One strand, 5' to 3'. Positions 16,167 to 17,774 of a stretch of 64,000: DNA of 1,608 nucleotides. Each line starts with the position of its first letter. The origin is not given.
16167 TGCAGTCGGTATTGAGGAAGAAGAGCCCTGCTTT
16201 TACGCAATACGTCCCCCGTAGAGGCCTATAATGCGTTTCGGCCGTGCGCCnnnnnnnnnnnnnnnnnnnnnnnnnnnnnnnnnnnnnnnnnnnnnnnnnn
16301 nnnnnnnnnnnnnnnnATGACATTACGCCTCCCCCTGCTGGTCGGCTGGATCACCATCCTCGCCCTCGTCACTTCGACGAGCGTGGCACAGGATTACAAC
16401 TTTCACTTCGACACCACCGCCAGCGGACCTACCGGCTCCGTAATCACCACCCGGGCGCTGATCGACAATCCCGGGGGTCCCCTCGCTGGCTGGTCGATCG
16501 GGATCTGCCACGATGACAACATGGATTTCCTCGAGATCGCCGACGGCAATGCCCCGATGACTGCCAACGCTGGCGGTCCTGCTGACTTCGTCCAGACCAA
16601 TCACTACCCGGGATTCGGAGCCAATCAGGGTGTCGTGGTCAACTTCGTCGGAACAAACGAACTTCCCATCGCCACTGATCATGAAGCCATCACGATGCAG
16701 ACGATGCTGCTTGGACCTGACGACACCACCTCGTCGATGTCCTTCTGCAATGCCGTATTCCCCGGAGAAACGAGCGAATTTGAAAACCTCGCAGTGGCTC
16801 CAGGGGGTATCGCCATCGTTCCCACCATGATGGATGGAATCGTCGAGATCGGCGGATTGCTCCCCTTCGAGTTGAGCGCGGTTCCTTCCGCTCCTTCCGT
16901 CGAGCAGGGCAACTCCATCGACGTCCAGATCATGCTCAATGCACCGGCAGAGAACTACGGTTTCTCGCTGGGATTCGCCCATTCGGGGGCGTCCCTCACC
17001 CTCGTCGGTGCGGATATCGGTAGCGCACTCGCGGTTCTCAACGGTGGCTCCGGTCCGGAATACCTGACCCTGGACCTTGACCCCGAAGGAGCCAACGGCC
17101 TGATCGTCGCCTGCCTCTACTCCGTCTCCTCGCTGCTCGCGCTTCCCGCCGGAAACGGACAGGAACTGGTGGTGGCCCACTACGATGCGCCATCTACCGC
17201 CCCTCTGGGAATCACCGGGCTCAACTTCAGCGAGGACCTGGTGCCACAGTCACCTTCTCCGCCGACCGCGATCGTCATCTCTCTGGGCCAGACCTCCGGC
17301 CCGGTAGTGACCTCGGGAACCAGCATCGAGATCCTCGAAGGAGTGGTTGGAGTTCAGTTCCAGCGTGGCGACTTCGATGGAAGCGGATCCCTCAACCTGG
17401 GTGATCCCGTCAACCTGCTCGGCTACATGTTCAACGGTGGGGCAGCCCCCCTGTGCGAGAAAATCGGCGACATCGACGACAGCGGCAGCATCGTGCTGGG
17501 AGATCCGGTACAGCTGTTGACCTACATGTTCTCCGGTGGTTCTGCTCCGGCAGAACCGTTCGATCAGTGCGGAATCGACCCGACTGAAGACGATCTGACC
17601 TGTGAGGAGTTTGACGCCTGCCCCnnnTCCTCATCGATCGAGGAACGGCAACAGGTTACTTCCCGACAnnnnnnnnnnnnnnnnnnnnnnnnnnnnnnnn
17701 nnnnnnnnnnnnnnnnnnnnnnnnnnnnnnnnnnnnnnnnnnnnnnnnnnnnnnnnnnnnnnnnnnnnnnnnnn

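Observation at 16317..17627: Secreted protein combining two cohesin-like modules with a C-terminal dockerin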

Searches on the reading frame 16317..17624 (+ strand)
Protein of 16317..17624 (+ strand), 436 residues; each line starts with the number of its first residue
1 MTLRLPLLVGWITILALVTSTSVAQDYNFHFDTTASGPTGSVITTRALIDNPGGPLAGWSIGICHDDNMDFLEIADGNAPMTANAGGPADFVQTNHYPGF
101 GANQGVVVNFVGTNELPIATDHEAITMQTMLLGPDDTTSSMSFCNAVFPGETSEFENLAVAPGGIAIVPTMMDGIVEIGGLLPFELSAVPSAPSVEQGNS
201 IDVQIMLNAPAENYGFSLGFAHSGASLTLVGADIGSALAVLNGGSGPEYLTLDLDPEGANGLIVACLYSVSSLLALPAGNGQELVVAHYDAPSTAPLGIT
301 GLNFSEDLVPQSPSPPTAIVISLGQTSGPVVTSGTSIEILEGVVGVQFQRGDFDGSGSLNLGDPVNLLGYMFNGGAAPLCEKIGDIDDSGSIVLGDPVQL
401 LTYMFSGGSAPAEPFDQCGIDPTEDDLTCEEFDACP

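Call 5: search_protein_families(library=pfam, proteins=[window:16317-17624:+], max_evalue=10)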
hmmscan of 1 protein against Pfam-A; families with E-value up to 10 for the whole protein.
window:16317-17624:+ (436 aa): 0 families

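Call 7: search_protein_families(library=pfam, proteins=[window:16317-17400:+], max_evalue=10)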
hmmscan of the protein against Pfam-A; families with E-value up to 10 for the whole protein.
window:16317-17400:+ (361 aa): 0 families

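Call 8: search_protein_families(library=ncbifam, proteins=[window:16317-17624:+], max_evalue=10)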
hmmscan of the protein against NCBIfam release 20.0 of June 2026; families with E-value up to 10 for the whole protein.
window:16317-17624:+ (436 aa): 0 families

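Call 9: find_homologous_proteins(query=window:16317-17624:+, max_evalue=0.001)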
Query window:16317-17624:+ (436 aa): 22 proteins with E <= 0.001 among 8000 candidates.
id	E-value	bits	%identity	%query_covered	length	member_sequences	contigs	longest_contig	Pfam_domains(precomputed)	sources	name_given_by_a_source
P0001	5.8e-275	931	96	100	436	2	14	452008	-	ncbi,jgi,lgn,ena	-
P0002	1.7e-199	682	69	100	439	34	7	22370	-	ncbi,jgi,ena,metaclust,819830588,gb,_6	metaclust:\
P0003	1.5e-197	675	70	100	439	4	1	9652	-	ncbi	-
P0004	2.7e-183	628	66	100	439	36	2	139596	-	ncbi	-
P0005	7.4e-179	614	65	99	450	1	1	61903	-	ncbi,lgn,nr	ncbi:MAG: hypothetical protein OSB09_01355 [Planctomycetota bacterium]|nr:hypothetical protein [Plan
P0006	9.5e-175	600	65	99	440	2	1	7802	-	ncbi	ncbi:MAG: hypothetical protein AAEJ04_08495 [Planctomycetota bacterium]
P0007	4.3e-171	588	62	99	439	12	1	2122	-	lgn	-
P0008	1.5e-168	580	63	94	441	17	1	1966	-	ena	-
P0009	3.1e-167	576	61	99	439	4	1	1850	-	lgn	-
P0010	1.7e-163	563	60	95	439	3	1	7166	-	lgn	-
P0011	2.1e-133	464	52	98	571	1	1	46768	-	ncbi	-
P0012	2.7e-127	444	50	99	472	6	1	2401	-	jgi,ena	jgi:hypothetical protein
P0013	1.4e-125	438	49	98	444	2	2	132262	-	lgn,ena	-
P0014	4.0e-122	427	49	100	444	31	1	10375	-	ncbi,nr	ncbi:MAG: hypothetical protein GWP35_00805 [Proteobacteria bacterium]|nr:hypothetical protein [Pseud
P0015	1.5e-77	280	54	46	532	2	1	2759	-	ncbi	ncbi:MAG: hypothetical protein AAEJ46_13390 [Planctomycetota bacterium]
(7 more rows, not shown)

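Call 10: search_solved_structures(query=window:16317-17624:+, max_evalue=10, show_alignments=3)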
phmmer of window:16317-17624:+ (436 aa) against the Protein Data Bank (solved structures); distinct sequences matched with E-value up to 10: 0.

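Call 13: search_solved_structures(query=A1, max_evalue=10, show_alignments=3)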
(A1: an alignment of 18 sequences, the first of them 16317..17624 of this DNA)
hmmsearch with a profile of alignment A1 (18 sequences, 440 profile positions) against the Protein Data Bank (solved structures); distinct sequences matched with E-value up to 10: 28.
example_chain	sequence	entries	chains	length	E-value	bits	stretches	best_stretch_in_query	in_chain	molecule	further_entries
2y3n_B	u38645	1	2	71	7.4e-05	25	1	354-409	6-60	CELLULOSOMAL FAMILY-48 PROCESSIVE GLYCOSIDE HYDROLASE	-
4uyp_B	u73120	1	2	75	0.00015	24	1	351-409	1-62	Cellulosomal scaffoldin adaptor protein B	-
4uyq_B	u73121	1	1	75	0.00044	22.5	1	351-409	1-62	Cellulosomal scaffoldin adaptor protein B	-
2mte_A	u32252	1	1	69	0.0011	21.1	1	355-404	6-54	Cellulose 1,4-beta-cellobiosidase (reducing end) CelS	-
1daq_A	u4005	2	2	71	0.0011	21.1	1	355-404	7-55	ENDOGLUCANASE SS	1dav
3ul4_B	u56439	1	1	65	0.0043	19.2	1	354-409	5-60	Cellulosome enzyme, dockerin type I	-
9qfa_A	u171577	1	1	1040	0.0059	18.7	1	313-408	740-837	Ruminococcus bromii Amy12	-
4fl4_A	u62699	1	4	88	0.008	18.3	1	355-408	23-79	Glycoside hydrolase family 9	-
2b59_B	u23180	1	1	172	0.011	17.8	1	307-412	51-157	Cellulosomal scaffolding protein A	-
3kcp_A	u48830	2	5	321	0.074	15.1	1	307-412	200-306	Cellulosomal-scaffolding protein A | Cellulosome anchoring protein cohesin region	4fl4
5g5d_B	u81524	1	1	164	0.092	14.8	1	307-412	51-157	CELLULOSOMAL-SCAFFOLDING PROTEIN A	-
5nrm_B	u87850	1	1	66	0.096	14.7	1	355-409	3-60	DocCel5: Type I dockerin repeat domain from A. cellulolyticus family 5 endoglucanase WP_01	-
2ccl_B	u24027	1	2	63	0.2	13.7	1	355-408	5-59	ENDO-1,4-BETA-XYLANASE Y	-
1clc_A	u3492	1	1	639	0.24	13.4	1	355-408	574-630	ENDOGLUCANASE CELD; EC: 3.2.1.4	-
4cj0_A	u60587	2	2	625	0.24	13.4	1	355-408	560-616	ENDOGLUCANASE D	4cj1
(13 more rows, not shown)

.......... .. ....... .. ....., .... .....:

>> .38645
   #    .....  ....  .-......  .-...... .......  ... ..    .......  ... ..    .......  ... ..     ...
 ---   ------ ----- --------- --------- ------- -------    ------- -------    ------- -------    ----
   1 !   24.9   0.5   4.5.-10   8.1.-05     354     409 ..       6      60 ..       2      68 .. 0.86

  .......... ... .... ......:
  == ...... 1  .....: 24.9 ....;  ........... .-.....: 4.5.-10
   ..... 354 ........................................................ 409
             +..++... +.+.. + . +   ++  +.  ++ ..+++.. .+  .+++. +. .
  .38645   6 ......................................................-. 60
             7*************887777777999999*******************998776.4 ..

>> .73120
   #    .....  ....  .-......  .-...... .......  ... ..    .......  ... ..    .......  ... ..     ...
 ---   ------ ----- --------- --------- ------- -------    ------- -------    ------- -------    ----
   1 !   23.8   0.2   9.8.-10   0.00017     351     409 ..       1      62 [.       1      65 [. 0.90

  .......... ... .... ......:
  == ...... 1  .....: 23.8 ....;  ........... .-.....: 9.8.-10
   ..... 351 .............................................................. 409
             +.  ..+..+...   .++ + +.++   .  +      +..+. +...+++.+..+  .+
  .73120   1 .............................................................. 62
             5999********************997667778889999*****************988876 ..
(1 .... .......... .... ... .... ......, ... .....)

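Call 19: predict_structure(alignment_id=A1)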
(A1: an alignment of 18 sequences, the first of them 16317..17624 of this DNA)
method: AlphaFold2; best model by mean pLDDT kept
length: 436 residues; sequences in the alignment: 18
mean_pLDDT: 81.5   pTM: 0.44
mean pLDDT of the five models: 81.5, 81.0, 79.7, 69.5, 62.5
residues with pLDDT >= 90: 119; 70-90: 242; 50-70: 66; < 50: 9
segments of 3 or more residues with pLDDT < 50: 19-24, 344-346
pLDDT, mean of each block of 10 residues (from residue 1): 68 62 65 78 89 84 92 91 86 90 90 80 92 83 89 88 84 82 85 87 93 90 92 92 84 88 87 78 95 87 88 80 80 88 55 74 82 70 74 81 73 60 59 61
secondary structure, 60 per line:
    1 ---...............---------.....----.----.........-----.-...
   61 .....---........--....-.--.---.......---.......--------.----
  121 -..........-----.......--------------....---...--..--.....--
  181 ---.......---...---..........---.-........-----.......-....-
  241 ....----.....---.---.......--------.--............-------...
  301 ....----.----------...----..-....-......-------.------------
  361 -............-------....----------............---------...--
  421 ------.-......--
elements in order: H4-18 E28-32 E42-50 E58-65 E69-76 H79-82 E91-97 E101-107 E122-131 E137-143 E158-161 E165-167 E174-178 E184-190 E194-196 E200-209 E215-222 E228-234 H236-239 H241-244 E249-253 E261-267 E279-290 E298-304 E320-322 E330-333 E335-340 H362-373 H381-384 H395-406 H429-434

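Call 21: fold_search(model_id=the predicted structure, library=pdb)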
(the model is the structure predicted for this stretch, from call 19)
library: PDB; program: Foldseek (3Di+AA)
matches with E <= 10: 1989; with E <= 0.001: 333
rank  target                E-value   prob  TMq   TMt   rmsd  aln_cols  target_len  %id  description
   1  3l8q_B                5.7e-12  1.00  0.26  0.32  14.1       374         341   12  Structure analysis of the type II cohesin dyad from the adaptor ScaA scaffoldin of Acetivibrio cellulolyticus (released 2010-05-05)
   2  3l8q_A                8.0e-12  1.00  0.27  0.33  14.0       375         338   12  Structure analysis of the type II cohesin dyad from the adaptor ScaA scaffoldin of Acetivibrio cellulolyticus (released 2010-05-05)
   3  3l8q_D                2.0e-11  1.00  0.25  0.32  13.9       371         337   12  Structure analysis of the type II cohesin dyad from the adaptor ScaA scaffoldin of Acetivibrio cellulolyticus (released 2010-05-05)
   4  3l8q_C                4.5e-11  1.00  0.25  0.32  13.3       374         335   13  Structure analysis of the type II cohesin dyad from the adaptor ScaA scaffoldin of Acetivibrio cellulolyticus (released 2010-05-05)
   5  8t2v_A                4.2e-10  1.00  0.21  0.12  15.1       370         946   12  Cryo-EM Structures of Full-length Integrin alphaIIbbeta3 in Native Lipids (released 2023-07-26)
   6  4fl4_C                1.7e-09  1.00  0.27  0.37  18.3       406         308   12  Scaffoldin conformation and dynamics revealed by a ternary complex from the Clostridium thermocellum cellulosome (released 2012-06-27)
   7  5dza                  1.9e-09  1.00  0.24  0.31  18.1       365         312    8  Streptococcus agalactiae AgI/II polypeptide BspA C terminal domain (WT) (released 2016-06-22)
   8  4z23                  3.5e-09  1.00  0.24  0.32  18.3       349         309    8  BspA_C_WT (released 2016-06-29)
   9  3opu_D                4.1e-09  1.00  0.23  0.28  17.7       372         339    9  Crystal structure of the C-terminal domain of Streptococcus mutans surface protein SpaP (released 2011-01-19)
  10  3opu_A                5.1e-09  1.00  0.24  0.29  17.9       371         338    9  Crystal structure of the C-terminal domain of Streptococcus mutans surface protein SpaP (released 2011-01-19)
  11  4fl4_L                7.5e-09  1.00  0.27  0.38  17.8       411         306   13  Scaffoldin conformation and dynamics revealed by a ternary complex from the Clostridium thermocellum cellulosome (released 2012-06-27)
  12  8beg_B                8.4e-09  1.00  0.24  0.17  18.4       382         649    8  Structure of Ig-like domains from PrgB (released 2022-11-30)
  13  4ofq_B                1.6e-08  1.00  0.25  0.31  17.5       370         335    9  Structure of the C-terminal domain of the Streptococcus pyogenes antigen I/II-family protein AspA (released 2014-03-12)
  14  6avu_A                1.6e-08  1.00  0.23  0.13  15.2       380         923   10  Human alpha-V beta-3 Integrin (open conformation) in complex with the therapeutic antibody LM609 (released 2017-11-01)
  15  2wza                  1.8e-08  1.00  0.20  0.25  18.7       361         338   11  Two intramolecular isopeptide bonds are identified in the crystal structure of the Streptococcus gordonii SspB C-termina (released 2010-02-16)
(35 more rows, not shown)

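Call 26: find_encoding_contigs(protein=P0001, flank=10000, max_places=4)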
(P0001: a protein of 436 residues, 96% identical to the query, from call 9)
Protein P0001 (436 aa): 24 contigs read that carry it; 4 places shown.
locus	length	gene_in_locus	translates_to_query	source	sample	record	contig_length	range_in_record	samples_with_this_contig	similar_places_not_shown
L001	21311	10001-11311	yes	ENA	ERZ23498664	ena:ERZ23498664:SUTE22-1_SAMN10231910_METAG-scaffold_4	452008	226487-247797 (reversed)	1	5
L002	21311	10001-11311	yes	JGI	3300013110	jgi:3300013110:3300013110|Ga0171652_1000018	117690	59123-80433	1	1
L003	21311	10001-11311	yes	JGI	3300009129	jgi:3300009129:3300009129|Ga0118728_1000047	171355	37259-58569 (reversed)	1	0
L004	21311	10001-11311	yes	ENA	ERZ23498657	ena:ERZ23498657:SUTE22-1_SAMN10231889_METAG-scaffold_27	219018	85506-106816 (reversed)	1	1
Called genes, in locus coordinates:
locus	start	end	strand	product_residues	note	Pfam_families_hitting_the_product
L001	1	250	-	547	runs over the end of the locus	PF13432:TPR_16 (weak), PF14559:TPR_19 (weak), PF13424:TPR_12, PF13432:TPR_16, PF00515:TPR_1, PF13424:TPR_12, PF13414:TPR_11, PF13432:TPR_16, +15 more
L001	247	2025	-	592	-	PF01839:FG-GAP (faint), PF13517:FG-GAP_3, PF07593:UnbV_ASPIC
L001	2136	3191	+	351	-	-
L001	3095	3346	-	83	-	-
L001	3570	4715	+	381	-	PF00162:PGK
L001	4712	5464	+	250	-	PF00459:Inositol_P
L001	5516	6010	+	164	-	PF02577:BFN_dom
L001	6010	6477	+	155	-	-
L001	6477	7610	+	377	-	PF00266:Aminotran_5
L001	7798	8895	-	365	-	PF00022:Actin (faint), PF00012:HSP70 (faint), PF06723:MreB_Mbl, PF25229:Salactin (weak)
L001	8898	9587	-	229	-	-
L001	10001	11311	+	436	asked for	-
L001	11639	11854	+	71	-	-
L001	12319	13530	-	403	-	PF01098:FTSW_RODA_SPOVE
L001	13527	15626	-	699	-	PF03717:PBP_dimer, PF00905:Transpeptidase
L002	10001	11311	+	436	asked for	-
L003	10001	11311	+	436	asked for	-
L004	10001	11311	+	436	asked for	-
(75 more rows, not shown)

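Call 30: search_protein_families(library=pfam, alignment_id=A1, max_evalue=10)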
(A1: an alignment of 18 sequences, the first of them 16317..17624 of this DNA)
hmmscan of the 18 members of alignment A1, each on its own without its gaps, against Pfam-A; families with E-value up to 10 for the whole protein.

A. member 1, window:16317-17624:+ (436 aa): 0 families

B. families by the number of members that match (of 18 scanned): 5 families
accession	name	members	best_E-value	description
PF00404.24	Dockerin_1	4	0.0056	Dockerin type I domain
PF00963.24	Cohesin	2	0.0015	Cohesin domain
PF13517.12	FG-GAP_3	1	0.015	FG-GAP-like repeat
PF24767.1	UBA_At5g58720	1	1.2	At5g58720 UBA-like domain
PF13499.12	EF-hand_7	1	3.6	EF-hand domain pair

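Call 34: find_related_loci(query=A1, collection=genome_contigs, flank=10000)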
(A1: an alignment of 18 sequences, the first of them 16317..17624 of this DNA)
Query A1 (436 aa) in genome_contigs; peptide patterns used: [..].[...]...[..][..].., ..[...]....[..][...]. (x = any residue, [..] = any of these).
95 stretches matched a pattern; 33 encode a relative of the query (tblastn E <= 1e-3); 33 distinct loci.
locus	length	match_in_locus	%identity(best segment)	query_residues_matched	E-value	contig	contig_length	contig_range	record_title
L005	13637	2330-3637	96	1-436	0e+0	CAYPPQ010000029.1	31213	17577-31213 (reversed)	MAG TPA_asm: uncultured Planctomycetia bacterium isolate binchicken_co147_300 genome assembly, contig: NODE_4966_length_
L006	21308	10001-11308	69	3-436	0e+0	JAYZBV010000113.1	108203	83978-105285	MAG: Planctomycetota bacterium isolate XB_MAG1214 DB_MAG1214_0113, whole genome shotgun sequence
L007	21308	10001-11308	69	3-436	0e+0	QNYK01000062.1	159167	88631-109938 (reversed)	MAG: Bacillota bacterium isolate MAG 7 Ga0232646_1000016, whole genome shotgun sequence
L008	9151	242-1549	66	3-436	0e+0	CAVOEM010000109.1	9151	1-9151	MAG: Planctomycetes bacterium UBA1146 isolate CBN3_331.54 genome assembly, contig: Ga0302139_10002393, whole genome shot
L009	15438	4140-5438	65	7-436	0e+0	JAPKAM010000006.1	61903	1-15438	MAG: Planctomycetota bacterium isolate ANT-12 NODE_208_length_61903_cov_13.785765, whole genome shotgun sequence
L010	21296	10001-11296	66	7-436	0e+0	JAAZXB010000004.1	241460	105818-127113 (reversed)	MAG: Planctomycetota bacterium isolate bin110s NODE_4_length_241460_cov_16.087322, whole genome shotgun sequence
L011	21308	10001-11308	65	3-436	3e-180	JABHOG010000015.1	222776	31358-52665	MAG: Planctomycetota bacterium isolate SI037S4_bin26 k141_102398, whole genome shotgun sequence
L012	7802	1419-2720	65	7-436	8e-178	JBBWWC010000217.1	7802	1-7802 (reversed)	MAG: Planctomycetota bacterium isolate OC6_150m_MAG_282 OC6_150m_contig_3477676, whole genome shotgun sequence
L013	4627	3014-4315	62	7-436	0e+0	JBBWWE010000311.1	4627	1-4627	MAG: Planctomycetota bacterium isolate OC6_2000m_MAG_215 OC6_2000m_contig_1502057, whole genome shotgun sequence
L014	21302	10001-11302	62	7-436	2e-175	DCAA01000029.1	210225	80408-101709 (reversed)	MAG TPA_asm: Planctomycetes bacterium UBA1146 UBA1146_contig_2859, whole genome shotgun sequence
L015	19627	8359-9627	62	7-436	8e-171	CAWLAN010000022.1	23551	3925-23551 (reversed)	MAG: Planctomycetes bacterium UBA1146 isolate CB6_Bottom.63 genome assembly, contig: Ga0310122_10000563, whole genome sh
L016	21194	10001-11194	60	3-386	3e-139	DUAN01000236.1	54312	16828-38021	MAG TPA_asm: Planctomycetota bacterium isolate UWMA-0276 NODE_892_length_54312_cov_0.569458, whole genome shotgun sequen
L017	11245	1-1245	53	28-436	1e-134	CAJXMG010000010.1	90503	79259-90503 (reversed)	TPA_asm: uncultured bacterium isolate SRR4030075_bin.46_MetaBAT_v2.12.1_MAG genome assembly, contig: NODE_33_length_9050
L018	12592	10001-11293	50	1-436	2e-134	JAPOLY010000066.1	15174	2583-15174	MAG: bacterium isolate bin129 k141_19565_length_15174_cov_17.3779, whole genome shotgun sequence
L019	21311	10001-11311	50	12-436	4e-134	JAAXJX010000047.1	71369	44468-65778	MAG: Planctomycetia bacterium isolate SW42618_bin_2 NODE_55_length_71369_cov_18.157991, whole genome shotgun sequence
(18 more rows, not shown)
